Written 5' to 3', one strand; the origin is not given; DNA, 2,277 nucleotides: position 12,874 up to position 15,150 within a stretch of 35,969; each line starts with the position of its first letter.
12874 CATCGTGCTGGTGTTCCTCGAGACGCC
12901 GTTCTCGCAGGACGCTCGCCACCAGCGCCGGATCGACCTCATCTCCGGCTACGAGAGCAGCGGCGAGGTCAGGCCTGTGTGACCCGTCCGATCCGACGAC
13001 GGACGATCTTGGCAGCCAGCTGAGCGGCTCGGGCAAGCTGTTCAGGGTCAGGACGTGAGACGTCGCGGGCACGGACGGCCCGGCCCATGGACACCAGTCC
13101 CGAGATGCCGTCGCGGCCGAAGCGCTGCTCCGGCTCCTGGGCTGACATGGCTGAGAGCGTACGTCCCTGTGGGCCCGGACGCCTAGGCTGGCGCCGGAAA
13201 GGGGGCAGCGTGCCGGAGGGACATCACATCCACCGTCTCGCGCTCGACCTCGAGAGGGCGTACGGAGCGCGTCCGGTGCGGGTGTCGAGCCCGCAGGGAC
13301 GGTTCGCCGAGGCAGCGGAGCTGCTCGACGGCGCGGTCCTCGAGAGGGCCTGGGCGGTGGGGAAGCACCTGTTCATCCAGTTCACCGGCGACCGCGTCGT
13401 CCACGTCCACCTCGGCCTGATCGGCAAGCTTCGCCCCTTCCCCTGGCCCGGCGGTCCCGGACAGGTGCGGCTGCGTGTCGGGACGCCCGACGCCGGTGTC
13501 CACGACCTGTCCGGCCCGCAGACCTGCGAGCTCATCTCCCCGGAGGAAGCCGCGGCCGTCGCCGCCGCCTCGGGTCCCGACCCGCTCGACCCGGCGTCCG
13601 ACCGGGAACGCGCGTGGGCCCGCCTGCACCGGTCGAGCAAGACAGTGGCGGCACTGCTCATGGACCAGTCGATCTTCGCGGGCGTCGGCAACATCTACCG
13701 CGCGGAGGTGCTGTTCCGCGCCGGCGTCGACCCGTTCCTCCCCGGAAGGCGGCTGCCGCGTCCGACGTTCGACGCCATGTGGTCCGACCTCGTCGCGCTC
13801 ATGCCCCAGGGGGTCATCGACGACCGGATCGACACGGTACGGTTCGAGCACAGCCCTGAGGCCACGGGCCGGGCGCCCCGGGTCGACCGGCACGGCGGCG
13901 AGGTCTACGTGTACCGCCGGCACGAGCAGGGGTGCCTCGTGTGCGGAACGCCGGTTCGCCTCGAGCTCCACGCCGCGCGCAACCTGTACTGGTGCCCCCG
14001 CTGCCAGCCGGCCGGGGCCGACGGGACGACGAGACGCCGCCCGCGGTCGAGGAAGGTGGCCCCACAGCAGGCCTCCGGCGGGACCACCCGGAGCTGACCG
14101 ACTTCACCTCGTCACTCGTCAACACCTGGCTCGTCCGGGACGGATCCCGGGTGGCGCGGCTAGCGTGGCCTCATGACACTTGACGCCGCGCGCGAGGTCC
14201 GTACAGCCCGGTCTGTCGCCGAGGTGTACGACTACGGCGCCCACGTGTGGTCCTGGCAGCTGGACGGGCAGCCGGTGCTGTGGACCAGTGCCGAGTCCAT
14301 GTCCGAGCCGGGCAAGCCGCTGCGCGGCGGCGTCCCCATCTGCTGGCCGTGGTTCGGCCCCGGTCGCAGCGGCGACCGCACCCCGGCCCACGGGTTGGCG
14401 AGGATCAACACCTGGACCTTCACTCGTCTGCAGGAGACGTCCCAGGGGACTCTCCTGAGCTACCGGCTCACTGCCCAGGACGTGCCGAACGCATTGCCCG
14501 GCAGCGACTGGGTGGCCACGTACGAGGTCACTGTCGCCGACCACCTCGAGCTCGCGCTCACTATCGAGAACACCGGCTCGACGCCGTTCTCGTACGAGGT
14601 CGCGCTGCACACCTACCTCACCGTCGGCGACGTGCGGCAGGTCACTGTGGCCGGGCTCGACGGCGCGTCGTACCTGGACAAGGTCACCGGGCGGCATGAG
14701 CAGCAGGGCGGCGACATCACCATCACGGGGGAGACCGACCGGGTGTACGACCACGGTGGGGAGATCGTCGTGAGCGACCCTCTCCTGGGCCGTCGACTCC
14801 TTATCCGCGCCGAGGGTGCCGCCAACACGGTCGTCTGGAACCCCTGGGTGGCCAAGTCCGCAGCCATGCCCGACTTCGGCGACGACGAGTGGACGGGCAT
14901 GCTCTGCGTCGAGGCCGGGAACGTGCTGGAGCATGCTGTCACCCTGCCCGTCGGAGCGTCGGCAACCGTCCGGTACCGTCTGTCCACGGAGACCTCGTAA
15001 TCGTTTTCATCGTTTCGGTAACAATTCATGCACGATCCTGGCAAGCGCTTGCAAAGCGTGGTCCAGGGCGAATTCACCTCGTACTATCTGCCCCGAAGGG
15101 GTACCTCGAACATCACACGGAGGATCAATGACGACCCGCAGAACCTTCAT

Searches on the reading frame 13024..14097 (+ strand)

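Call 70: search_protein_families(library=pfam, proteins=[window:13024-14097:+], max_evalue=0.0001)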
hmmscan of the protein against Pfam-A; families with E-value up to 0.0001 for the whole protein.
window:13024-14097:+ (357 aa): 3 families
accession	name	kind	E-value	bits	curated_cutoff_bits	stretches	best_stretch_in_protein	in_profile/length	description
PF06831.19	H2TH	-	3.5e-19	69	34.7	1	184-265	2-83/93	Formamidopyrimidine-DNA glycosylase H2TH domain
PF01149.29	Fapy_DNA_glyco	-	5.2e-07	30.7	25.5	1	64-143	2-91/117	Formamidopyrimidine-DNA glycosylase N-terminal domain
PF06827.20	zf-FPG_IleRS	-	7.7e-06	26.1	21.3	1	304-329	4-29/30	Zinc finger found in FPG and IleRS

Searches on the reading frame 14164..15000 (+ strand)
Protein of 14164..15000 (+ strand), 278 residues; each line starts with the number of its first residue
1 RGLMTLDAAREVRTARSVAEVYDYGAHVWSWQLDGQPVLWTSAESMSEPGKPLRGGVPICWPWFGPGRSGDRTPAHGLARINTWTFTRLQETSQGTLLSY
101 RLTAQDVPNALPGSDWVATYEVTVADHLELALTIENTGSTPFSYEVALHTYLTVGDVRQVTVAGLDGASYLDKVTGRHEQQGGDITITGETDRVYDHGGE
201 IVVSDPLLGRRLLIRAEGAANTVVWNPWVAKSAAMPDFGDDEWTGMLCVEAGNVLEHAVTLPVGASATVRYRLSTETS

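Call 70: search_protein_families(library=pfam, proteins=[window:14164-15000:+], max_evalue=0.0001)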
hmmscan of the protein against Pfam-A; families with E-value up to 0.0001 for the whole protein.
window:14164-15000:+ (278 aa): 1 family
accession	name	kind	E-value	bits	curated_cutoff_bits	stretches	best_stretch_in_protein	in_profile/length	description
PF01263.26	Aldose_epim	-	1.8e-39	136.3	27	1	16-273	10-298/299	Aldose 1-epimerase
